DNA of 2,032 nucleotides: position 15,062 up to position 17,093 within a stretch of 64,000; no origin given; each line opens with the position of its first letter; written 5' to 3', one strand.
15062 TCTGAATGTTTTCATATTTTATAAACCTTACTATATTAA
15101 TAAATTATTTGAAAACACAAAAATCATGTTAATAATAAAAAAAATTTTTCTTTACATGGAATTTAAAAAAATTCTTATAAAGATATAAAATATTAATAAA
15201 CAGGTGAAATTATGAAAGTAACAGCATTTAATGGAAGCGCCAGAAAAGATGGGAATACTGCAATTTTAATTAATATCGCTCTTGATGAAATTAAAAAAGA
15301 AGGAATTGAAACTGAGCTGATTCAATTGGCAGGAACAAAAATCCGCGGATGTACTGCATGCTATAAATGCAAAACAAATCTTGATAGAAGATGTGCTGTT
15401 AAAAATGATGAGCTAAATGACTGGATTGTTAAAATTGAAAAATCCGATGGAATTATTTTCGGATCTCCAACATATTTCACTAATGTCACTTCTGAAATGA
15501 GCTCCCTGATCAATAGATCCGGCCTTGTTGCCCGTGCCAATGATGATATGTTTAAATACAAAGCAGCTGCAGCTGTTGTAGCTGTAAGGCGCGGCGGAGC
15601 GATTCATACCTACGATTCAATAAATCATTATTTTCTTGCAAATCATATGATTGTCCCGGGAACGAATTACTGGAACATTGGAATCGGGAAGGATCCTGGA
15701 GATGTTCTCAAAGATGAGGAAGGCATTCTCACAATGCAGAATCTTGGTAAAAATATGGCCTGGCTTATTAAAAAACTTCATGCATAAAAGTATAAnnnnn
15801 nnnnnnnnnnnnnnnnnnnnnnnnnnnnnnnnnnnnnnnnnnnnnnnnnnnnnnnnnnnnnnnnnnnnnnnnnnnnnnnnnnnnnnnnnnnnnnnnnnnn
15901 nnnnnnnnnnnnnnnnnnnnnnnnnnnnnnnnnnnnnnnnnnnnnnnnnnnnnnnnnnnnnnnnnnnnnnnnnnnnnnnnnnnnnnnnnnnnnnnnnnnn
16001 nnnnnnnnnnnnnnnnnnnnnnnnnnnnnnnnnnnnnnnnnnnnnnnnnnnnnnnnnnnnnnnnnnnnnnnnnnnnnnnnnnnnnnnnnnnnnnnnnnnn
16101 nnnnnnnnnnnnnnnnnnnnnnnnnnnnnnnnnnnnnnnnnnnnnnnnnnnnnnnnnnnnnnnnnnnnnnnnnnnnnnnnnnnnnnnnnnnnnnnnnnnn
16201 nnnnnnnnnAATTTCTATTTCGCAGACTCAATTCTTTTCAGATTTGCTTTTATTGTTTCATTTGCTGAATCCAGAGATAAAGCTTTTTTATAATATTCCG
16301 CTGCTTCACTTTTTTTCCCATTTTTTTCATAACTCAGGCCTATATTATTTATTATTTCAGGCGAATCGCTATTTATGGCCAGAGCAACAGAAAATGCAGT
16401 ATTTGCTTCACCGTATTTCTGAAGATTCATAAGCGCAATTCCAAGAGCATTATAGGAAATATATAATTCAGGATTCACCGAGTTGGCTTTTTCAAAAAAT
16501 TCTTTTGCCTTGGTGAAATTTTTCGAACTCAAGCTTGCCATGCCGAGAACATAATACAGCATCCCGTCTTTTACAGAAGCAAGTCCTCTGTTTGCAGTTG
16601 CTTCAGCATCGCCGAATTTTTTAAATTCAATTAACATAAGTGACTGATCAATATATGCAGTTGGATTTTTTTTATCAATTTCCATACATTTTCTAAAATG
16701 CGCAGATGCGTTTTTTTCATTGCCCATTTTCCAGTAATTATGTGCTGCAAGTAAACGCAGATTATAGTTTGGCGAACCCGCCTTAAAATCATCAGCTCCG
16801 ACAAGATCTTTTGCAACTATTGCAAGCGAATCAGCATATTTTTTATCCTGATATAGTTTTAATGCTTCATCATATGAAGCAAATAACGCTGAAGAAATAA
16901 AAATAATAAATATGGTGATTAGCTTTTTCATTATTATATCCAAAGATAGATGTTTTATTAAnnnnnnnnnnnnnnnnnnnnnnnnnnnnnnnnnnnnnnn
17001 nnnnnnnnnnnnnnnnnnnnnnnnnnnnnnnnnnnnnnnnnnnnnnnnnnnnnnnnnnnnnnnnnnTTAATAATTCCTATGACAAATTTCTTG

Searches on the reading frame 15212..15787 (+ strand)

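Call 78: search_protein_families(library=pfam, proteins=[window:15212-15787:+], max_evalue=0.001)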
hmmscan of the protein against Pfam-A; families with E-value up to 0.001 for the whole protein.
window:15212-15787:+ (191 aa): 1 family
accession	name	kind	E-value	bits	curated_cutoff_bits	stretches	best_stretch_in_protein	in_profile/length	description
PF03358.20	FMN_red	-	3.6e-31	108.2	24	1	1-159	1-150/152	NADPH-dependent FMN reductase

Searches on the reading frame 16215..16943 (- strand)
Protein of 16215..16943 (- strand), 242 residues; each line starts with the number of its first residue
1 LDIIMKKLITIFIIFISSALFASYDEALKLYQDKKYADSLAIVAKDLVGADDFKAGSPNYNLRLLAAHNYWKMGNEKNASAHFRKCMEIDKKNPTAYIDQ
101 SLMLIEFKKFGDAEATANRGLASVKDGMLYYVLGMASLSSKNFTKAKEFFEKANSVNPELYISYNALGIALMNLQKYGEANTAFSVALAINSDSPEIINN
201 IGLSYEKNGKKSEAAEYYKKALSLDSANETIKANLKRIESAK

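Call 78: search_protein_families(library=pfam, proteins=[window:16215-16943:-], max_evalue=0.001)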
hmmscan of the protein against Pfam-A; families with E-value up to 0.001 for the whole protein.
window:16215-16943:- (242 aa): 15 families
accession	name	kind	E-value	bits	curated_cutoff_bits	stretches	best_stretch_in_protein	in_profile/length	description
PF07719.23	TPR_2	-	3.3e-23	80.3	27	1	196-227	2-33/34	Tetratricopeptide repeat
PF13181.12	TPR_8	-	2.9e-20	71.1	25.7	3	196-228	2-34/34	Tetratricopeptide repeat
PF00515.34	TPR_1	-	4.4e-18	64.7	27.8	1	197-226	3-32/34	Tetratricopeptide repeat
PF13428.12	TPR_14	-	5.9e-12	45.5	23.5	0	203-231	9-37/44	Tetratricopeptide repeat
PF14559.12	TPR_19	-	6.4e-11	42.9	25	0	138-197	2-61/68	Tetratricopeptide repeat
PF13424.12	TPR_12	-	1.6e-10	41.5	30.1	1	162-225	4-75/77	Tetratricopeptide repeat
PF13414.12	TPR_11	-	2e-10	40.6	26.8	1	170-209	3-42/42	TPR repeat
PF13431.12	TPR_17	-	6.4e-10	38.9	24.4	0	149-180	1-32/34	Tetratricopeptide repeat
PF13374.12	TPR_10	-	1.2e-09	38.3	27.5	0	198-223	5-30/42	Tetratricopeptide repeat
PF13432.12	TPR_16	-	1.9e-09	38.2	32.7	1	166-227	2-63/65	Tetratricopeptide repeat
PF13176.12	TPR_7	-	4.8e-07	29.8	27.9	0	199-226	3-30/36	Tetratricopeptide repeat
PF13174.12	TPR_6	-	4.2e-05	24.3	26.3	0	201-222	6-27/33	Tetratricopeptide repeat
PF13429.12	TPR_15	-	6.7e-05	22.9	26.2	0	24-158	113-245/280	Tetratricopeptide repeat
PF23300.3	HEAT_Nup120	-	0.00015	22.1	29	1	126-229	25-121/170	Nucleoporin Nup120, HEAT repeats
PF25063.1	ARM_TT21_C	-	0.00036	20.9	35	0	188-228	122-162/209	Tetratricopeptide repeat protein 21 C-terminal ARM domain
